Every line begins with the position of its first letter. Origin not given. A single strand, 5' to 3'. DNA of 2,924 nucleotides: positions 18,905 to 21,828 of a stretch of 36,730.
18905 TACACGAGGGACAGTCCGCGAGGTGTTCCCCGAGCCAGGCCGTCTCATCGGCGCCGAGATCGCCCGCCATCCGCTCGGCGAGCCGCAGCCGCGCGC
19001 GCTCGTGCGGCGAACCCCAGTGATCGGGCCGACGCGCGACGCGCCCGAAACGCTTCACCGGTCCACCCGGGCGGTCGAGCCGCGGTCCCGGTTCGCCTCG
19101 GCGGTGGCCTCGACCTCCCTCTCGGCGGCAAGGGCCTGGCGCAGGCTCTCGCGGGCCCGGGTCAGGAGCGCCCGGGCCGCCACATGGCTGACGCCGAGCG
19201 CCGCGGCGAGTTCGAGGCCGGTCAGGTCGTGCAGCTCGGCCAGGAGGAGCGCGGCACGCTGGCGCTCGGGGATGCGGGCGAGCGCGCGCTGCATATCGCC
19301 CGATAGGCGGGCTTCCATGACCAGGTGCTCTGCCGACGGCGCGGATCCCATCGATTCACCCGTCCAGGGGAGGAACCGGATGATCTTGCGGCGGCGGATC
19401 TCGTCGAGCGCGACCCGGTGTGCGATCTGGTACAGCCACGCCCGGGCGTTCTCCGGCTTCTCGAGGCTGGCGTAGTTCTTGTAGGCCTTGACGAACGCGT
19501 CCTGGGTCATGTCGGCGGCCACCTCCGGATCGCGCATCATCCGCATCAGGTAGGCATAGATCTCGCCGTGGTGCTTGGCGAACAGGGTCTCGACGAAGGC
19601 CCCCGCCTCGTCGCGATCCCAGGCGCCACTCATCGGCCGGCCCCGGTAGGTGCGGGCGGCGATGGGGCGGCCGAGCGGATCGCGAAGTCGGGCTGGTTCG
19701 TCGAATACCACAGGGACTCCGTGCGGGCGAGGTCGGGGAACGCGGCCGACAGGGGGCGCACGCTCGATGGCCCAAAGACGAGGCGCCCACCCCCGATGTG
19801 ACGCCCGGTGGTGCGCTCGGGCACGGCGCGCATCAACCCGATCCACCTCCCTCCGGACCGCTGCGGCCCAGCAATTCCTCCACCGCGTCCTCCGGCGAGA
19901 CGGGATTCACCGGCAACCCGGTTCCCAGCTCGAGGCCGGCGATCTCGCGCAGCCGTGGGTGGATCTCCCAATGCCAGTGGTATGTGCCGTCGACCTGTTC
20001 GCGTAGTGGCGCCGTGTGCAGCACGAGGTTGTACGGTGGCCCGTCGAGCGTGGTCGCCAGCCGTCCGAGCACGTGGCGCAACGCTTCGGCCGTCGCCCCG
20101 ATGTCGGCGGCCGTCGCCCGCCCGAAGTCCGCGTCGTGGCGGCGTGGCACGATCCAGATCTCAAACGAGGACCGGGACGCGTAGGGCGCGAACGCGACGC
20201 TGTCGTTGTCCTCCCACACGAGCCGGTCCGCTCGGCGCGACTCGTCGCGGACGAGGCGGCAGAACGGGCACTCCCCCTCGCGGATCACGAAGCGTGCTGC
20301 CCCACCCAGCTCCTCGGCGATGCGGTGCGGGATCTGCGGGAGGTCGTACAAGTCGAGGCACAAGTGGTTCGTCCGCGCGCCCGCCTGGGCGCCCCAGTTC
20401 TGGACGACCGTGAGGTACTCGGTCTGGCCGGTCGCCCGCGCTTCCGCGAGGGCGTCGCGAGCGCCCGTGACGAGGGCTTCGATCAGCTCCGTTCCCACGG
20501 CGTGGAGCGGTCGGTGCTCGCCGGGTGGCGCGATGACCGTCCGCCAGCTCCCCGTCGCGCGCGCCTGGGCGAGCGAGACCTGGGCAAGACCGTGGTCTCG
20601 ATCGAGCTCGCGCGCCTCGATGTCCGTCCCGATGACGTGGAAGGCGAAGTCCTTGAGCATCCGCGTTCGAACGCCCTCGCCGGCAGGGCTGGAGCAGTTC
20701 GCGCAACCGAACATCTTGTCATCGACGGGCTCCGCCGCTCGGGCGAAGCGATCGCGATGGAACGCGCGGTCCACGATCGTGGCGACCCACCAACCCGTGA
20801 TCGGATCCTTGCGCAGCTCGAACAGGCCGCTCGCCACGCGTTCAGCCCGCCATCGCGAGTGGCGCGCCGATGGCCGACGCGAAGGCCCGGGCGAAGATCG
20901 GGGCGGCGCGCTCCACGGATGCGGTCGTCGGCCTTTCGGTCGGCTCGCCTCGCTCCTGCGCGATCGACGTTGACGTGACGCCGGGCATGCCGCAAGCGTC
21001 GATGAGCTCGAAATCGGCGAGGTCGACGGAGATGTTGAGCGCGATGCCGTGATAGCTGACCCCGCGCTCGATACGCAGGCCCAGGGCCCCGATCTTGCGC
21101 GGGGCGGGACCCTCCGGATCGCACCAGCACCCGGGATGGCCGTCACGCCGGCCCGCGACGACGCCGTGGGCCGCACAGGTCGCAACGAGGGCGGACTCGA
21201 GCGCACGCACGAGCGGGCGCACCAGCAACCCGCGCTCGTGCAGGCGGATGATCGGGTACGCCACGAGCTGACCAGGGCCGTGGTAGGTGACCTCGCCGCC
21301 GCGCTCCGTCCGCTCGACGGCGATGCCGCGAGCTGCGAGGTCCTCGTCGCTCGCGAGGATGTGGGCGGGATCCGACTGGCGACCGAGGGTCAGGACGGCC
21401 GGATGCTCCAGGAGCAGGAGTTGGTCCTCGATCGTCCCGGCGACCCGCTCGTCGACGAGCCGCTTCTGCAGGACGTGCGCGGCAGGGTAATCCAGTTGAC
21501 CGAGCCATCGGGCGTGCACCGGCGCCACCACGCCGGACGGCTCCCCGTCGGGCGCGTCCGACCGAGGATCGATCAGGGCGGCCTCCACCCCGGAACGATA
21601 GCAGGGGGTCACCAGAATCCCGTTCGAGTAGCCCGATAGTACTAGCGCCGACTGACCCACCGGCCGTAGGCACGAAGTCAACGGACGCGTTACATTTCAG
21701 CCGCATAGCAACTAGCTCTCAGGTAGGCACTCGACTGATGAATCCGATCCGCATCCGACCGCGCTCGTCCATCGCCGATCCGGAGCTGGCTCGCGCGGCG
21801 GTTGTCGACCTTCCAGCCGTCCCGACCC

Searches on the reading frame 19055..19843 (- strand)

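Call 22: search_protein_families(library=pfam, proteins=[window:19055-19843:-], max_evalue=0.0001)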
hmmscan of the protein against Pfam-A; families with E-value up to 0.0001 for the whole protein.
window:19055-19843:- (262 aa): 3 families
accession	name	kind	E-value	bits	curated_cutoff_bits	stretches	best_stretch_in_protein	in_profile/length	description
PF04542.20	Sigma70_r2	-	1.5e-16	60.4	24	1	87-153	1-69/71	Sigma-70 region 2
PF08281.18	Sigma70_r4_2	-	3.4e-10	39.8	25.7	1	183-234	3-54/54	Sigma-70, region 4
PF04545.22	Sigma70_r4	-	1.2e-06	28.3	24.1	1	187-236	1-50/50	Sigma-70, region 4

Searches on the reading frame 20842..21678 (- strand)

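Call 22: search_protein_families(library=pfam, proteins=[window:20842-21678:-], max_evalue=0.0001)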
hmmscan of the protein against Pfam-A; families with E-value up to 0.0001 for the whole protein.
window:20842-21678:- (278 aa): 1 family
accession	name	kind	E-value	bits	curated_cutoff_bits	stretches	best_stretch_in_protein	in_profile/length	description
PF21948.1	LplA-B_cat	-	4.5e-35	121.9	27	1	63-244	1-183/200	Lipoyl protein ligase A/B catalytic domain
